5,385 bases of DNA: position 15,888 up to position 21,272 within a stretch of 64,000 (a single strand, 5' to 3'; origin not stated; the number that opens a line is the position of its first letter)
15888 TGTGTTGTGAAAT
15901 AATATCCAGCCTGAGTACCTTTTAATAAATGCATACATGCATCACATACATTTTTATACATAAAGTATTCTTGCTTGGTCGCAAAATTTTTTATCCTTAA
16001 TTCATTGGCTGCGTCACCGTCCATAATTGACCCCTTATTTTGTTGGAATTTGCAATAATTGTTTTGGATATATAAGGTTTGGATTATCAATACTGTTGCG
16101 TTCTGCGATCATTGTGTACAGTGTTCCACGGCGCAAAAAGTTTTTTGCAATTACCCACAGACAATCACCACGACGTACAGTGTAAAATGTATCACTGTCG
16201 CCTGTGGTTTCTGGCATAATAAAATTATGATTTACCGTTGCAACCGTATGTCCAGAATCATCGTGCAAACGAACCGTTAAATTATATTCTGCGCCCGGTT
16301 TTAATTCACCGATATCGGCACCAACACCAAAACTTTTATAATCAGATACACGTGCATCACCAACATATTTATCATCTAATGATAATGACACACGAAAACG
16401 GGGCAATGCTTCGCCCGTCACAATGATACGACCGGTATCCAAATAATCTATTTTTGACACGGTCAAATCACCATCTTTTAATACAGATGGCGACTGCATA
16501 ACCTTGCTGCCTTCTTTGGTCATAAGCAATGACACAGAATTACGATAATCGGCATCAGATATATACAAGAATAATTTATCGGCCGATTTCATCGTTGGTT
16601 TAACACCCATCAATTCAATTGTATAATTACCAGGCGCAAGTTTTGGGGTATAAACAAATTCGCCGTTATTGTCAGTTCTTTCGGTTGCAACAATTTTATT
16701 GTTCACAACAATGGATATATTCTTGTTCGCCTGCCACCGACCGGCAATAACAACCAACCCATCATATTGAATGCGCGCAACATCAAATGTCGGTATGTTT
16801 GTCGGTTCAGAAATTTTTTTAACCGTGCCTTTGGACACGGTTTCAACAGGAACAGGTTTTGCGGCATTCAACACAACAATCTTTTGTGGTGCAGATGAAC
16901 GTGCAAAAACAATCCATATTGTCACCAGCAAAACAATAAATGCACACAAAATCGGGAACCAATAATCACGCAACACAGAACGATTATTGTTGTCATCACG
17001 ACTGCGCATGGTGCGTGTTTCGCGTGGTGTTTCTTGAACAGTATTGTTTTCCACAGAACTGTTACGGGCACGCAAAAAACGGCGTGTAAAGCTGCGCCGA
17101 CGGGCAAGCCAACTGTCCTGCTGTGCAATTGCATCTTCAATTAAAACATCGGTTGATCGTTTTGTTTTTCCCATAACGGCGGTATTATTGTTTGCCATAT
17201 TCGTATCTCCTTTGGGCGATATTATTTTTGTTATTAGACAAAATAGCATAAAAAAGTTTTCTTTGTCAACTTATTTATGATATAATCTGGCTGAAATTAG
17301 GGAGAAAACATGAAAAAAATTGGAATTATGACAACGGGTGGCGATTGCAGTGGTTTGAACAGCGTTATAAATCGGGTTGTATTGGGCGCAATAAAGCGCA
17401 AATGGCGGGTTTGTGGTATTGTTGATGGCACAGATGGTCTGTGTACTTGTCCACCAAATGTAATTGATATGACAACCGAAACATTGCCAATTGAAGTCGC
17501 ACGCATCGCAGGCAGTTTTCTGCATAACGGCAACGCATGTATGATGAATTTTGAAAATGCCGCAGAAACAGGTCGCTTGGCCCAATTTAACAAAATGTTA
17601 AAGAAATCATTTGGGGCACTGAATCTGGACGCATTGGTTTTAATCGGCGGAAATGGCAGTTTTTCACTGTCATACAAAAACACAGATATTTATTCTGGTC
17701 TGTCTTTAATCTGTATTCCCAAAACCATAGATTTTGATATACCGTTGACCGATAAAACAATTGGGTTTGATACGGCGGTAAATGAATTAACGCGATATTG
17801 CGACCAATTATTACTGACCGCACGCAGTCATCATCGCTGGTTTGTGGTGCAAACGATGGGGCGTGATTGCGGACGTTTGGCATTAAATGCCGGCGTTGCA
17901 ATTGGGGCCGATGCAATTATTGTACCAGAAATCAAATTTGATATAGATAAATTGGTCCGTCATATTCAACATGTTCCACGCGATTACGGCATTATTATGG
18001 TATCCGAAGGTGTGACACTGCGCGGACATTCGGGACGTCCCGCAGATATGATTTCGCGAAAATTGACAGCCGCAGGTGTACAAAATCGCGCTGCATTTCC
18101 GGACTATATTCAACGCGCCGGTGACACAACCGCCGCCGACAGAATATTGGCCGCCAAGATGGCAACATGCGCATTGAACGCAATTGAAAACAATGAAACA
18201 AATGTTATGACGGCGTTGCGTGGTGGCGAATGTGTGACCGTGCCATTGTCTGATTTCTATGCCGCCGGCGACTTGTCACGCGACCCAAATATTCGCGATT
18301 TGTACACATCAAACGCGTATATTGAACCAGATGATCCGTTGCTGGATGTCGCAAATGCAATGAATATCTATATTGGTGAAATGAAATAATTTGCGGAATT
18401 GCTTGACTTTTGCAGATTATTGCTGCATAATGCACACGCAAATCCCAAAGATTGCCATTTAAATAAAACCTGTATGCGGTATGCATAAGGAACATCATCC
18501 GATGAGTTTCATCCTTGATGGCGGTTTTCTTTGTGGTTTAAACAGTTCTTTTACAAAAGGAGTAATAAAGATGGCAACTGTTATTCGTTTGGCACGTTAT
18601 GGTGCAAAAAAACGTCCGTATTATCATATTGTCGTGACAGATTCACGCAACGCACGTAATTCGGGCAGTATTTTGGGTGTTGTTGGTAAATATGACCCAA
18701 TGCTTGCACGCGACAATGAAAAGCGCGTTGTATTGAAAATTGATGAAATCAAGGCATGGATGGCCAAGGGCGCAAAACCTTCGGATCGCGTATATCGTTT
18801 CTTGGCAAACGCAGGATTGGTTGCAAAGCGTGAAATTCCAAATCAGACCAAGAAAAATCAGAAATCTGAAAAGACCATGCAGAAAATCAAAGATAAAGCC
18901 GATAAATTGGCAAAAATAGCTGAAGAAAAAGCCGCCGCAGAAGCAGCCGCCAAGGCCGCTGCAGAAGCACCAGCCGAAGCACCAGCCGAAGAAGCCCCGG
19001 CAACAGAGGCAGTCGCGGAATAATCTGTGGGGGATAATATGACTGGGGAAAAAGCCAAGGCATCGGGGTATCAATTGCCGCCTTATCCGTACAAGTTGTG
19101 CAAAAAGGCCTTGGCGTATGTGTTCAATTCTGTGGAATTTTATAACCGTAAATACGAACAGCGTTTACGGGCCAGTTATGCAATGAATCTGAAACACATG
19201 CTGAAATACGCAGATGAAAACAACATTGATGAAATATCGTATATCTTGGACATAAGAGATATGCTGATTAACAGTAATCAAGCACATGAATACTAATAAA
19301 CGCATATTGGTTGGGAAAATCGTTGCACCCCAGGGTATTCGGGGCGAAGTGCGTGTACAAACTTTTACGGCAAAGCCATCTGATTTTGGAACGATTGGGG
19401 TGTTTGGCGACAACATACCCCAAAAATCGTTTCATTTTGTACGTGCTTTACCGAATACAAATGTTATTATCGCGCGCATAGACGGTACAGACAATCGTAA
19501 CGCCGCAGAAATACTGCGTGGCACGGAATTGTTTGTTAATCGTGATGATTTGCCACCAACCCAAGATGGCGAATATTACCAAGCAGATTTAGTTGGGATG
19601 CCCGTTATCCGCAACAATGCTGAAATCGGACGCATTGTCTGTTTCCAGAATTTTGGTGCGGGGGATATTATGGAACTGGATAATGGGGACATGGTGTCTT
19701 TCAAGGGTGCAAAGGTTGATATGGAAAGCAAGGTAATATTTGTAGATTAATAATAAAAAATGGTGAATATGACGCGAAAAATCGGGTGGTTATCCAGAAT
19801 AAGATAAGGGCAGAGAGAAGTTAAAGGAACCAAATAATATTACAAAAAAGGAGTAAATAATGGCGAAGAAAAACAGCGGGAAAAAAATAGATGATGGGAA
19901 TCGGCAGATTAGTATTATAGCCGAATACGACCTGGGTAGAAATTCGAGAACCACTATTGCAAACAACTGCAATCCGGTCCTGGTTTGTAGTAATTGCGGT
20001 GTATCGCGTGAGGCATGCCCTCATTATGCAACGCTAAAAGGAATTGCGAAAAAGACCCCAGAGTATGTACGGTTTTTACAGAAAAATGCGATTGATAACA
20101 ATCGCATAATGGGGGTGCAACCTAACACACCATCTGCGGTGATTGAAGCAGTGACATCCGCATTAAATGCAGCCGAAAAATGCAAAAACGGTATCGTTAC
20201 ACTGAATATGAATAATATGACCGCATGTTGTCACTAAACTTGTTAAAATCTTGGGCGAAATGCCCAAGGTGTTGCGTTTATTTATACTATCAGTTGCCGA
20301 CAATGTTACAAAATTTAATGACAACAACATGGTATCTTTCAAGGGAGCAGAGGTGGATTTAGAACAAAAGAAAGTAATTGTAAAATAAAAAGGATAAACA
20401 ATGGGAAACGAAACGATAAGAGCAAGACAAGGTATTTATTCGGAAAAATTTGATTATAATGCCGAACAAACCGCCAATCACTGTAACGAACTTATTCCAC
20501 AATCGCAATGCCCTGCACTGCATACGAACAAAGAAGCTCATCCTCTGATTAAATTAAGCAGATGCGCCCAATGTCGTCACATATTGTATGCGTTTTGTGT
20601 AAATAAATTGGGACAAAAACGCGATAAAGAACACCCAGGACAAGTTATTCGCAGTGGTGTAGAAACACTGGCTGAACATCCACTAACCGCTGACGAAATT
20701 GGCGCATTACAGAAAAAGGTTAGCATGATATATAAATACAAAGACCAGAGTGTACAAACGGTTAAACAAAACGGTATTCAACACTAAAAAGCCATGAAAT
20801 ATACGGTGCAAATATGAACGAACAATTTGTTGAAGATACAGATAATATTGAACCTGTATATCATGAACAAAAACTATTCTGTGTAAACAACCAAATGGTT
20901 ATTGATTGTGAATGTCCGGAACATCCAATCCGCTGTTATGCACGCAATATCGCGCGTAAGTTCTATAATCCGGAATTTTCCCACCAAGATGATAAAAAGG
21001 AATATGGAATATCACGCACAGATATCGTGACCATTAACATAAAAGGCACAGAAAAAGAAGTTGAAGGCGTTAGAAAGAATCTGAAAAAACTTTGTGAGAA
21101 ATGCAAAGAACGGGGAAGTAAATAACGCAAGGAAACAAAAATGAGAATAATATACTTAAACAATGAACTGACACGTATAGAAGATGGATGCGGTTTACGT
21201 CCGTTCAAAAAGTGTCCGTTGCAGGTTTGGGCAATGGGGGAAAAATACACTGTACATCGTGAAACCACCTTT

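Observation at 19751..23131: Array of nine small split-Cys-motif ORFs inserted between rimM and trmD in the rpsP-rimM-trmD-rplS operon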

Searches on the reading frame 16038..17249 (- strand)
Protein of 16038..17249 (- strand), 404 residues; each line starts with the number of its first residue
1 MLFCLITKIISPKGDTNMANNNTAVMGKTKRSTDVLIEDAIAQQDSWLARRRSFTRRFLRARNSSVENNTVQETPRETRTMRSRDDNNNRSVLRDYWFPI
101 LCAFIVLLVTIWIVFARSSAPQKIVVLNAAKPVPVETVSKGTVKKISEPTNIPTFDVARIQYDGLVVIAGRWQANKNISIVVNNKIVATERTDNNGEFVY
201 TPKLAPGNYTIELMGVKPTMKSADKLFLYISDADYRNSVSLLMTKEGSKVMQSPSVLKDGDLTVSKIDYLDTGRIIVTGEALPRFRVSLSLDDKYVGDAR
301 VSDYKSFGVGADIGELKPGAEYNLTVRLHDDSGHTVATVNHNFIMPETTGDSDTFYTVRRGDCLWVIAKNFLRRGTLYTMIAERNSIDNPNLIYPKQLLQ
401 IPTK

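Call 82: search_protein_families(library=pfam, proteins=[window:16038-17249:-], max_evalue=0.00001)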
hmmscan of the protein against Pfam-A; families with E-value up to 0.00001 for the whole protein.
window:16038-17249:- (404 aa): 1 family
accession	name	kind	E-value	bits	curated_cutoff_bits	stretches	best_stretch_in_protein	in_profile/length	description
PF01476.26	LysM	-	8.5e-10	38.9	20.9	1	356-402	1-43/43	LysM domain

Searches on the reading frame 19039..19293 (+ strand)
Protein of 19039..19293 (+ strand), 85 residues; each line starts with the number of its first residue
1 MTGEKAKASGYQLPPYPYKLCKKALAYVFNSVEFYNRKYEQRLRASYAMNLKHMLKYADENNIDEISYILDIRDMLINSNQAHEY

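Call 52: search_protein_families(library=ncbifam, proteins=[window:19039-19293:+], max_evalue=1)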
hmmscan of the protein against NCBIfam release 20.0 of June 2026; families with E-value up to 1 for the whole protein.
window:19039-19293:+ (85 aa): 0 families

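Call 53: search_protein_families(library=padloc, proteins=[window:19039-19293:+], max_evalue=1)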
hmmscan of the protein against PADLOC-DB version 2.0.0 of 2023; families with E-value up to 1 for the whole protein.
window:19039-19293:+ (85 aa): 0 families

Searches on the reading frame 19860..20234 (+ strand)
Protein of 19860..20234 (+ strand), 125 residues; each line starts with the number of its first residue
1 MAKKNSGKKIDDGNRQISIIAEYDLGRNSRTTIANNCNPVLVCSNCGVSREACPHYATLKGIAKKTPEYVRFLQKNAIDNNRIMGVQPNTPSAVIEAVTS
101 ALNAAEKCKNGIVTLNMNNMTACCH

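Call 3: search_protein_families(library=pfam, proteins=[window:19860-20234:+], max_evalue=1)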
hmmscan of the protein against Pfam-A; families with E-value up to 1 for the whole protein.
window:19860-20234:+ (125 aa): 1 family
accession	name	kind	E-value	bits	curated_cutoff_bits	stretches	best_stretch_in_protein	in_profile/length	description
PF21244.3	PurT_C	-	0.098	12.6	26.7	1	67-107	27-67/68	PurT, C-terminal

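Call 4: search_protein_families(library=phrogs, proteins=[window:19860-20234:+], max_evalue=1)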
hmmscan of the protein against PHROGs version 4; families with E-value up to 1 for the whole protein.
window:19860-20234:+ (125 aa): 0 families

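Call 8: list_cluster_members(proteins=[window:19860-20234:+, window:20401-20784:+, window:20814-21122:+, window:21141-21398:+, window:21418-21774:+, window:21786-22277:+, window:22291-22575:+, window:22594-22767:+, window:22807-23127:+, window:23132-23818:+])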
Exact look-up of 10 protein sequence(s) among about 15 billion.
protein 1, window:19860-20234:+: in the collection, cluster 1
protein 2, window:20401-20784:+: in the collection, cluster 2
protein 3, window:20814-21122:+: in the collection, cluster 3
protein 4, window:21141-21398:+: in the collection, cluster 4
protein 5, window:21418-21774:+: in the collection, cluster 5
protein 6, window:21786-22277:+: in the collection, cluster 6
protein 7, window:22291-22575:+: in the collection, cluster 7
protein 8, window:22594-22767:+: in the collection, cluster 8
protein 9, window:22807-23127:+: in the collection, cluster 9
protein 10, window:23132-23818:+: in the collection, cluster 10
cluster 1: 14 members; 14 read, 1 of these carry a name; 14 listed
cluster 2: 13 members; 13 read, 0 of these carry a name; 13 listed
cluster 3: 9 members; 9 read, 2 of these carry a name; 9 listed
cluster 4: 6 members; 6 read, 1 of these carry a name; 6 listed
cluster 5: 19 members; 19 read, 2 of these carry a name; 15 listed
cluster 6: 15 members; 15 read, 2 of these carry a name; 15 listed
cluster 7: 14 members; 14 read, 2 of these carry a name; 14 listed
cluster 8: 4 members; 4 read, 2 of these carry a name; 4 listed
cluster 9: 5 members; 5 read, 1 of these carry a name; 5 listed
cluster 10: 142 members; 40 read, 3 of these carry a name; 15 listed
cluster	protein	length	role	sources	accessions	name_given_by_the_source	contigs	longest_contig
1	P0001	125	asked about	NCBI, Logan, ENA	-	-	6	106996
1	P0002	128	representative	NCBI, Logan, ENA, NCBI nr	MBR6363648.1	MAG: hypothetical protein IKS08_01000 [Alphaproteobacteria bacterium] | hypothetical protein [Alphaproteobacteria bacterium]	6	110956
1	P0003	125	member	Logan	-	-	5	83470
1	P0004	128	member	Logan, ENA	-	-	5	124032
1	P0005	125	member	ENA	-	-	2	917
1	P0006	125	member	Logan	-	-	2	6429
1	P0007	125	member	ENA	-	-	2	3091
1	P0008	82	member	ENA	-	-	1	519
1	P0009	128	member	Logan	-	-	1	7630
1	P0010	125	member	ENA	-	-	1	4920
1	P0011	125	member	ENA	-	-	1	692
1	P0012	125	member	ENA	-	-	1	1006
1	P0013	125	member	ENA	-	-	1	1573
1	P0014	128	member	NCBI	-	-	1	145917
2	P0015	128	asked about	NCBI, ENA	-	-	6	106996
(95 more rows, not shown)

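Call 52: search_protein_families(library=ncbifam, proteins=[window:19860-20234:+], max_evalue=1)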
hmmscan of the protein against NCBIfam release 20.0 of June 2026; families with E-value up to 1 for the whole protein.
window:19860-20234:+ (125 aa): 1 family
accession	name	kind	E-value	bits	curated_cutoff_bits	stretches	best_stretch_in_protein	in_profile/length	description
NF006766.0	PRK09288.1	equivalog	0.12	11.2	339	1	52-109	334-391/396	formate-dependent phosphoribosylglycinamide formyltransferase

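Call 53: search_protein_families(library=padloc, proteins=[window:19860-20234:+], max_evalue=1)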
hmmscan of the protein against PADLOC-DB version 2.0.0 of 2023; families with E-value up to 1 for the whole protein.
window:19860-20234:+ (125 aa): 0 families

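Call 75: search_dna_similar(query=window:19860-20234:+, collection=phages, mode=protein, max_evalue=0.01, max_rows=5)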
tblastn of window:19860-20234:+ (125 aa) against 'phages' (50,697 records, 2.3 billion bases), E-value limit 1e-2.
No match.

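Call 79: find_homologous_proteins(query=A5, max_evalue=10)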
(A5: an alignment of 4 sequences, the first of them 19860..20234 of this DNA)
Query A5 (4 sequences) (125 aa, profile of the alignment): 2 proteins with E <= 10 among 222 candidates.
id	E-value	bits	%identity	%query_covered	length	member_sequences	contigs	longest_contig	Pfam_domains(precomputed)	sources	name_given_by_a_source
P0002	1.4e-67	243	97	100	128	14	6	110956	-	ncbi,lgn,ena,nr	ncbi:MAG: hypothetical protein IKS08_01000 [Alphaproteobacteria bacterium]|nr:hypothetical protein [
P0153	8.6e-50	186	24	96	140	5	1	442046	-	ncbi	-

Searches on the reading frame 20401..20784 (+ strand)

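Call 3: search_protein_families(library=pfam, proteins=[window:20401-20784:+], max_evalue=1)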
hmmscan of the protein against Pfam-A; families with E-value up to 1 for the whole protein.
window:20401-20784:+ (128 aa): 1 family
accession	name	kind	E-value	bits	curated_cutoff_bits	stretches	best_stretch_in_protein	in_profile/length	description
PF13719.11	Zn_ribbon_5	-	0.15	12.2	29.3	0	54-62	27-35/37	zinc-ribbon domain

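Call 4: search_protein_families(library=phrogs, proteins=[window:20401-20784:+], max_evalue=1)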
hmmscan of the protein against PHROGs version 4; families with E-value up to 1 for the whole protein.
window:20401-20784:+ (128 aa): 1 family
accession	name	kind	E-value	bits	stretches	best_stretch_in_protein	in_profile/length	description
phrog_16249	-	moron, auxiliary metabolic gene and host takeover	0.082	13.6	1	13-64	55-108/208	ferredoxin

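Call 52: search_protein_families(library=ncbifam, proteins=[window:20401-20784:+], max_evalue=1)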
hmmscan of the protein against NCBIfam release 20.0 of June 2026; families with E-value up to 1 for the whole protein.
window:20401-20784:+ (128 aa): 1 family
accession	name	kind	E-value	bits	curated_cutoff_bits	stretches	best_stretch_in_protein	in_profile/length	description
TIGR02951.1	DMSO_dmsB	equivalog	0.024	14.6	214.1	1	7-64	46-106/161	DMSO/selenate family reductase complex B subunit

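Call 53: search_protein_families(library=padloc, proteins=[window:20401-20784:+], max_evalue=1)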
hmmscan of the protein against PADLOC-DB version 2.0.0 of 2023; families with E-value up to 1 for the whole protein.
window:20401-20784:+ (128 aa): 0 families

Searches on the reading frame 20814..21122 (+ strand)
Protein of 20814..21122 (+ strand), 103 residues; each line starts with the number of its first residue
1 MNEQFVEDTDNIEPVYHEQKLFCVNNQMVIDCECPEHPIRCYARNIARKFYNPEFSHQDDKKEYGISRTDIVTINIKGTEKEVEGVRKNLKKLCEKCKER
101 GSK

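Call 3: search_protein_families(library=pfam, proteins=[window:20814-21122:+], max_evalue=1)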
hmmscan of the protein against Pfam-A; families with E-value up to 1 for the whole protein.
window:20814-21122:+ (103 aa): 0 families

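Call 4: search_protein_families(library=phrogs, proteins=[window:20814-21122:+], max_evalue=1)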
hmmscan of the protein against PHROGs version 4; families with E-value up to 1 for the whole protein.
window:20814-21122:+ (103 aa): 2 families
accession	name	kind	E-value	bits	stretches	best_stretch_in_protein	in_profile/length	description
phrog_19011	-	unknown function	0.17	12.8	1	61-93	30-60/99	-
phrog_25508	-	unknown function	0.23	12.5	1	43-96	14-66/73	-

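Call 52: search_protein_families(library=ncbifam, proteins=[window:20814-21122:+], max_evalue=1)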
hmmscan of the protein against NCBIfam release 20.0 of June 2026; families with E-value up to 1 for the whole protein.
window:20814-21122:+ (103 aa): 6 families
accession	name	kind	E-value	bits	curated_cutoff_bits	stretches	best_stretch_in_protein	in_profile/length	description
NF003829.0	PRK05417.1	subfamily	0.028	14.2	249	1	7-93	68-162/191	glutathione-dependent formaldehyde-activating enzyme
NF001068.0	PRK00118.1-4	equivalog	0.052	14.1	125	1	48-91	29-71/113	putative DNA-binding protein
NF008864.0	PRK11895.1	equivalog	0.087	12.5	119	1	65-95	43-70/164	acetolactate synthase small subunit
TIGR03151.1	enACPred_II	equivalog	0.09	12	453.1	1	9-61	198-250/307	enoyl-[acyl-carrier-protein] reductase FabK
TIGR00119.1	acolac_sm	equivalog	0.095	12.6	56.9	1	65-96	42-70/158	acetolactate synthase small subunit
TIGR02651.1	RNase_Z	equivalog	0.11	11.6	292.95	1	16-96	117-197/302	ribonuclease Z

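Call 53: search_protein_families(library=padloc, proteins=[window:20814-21122:+], max_evalue=1)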
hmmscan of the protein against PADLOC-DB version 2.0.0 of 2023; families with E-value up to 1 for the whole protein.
window:20814-21122:+ (103 aa): 0 families
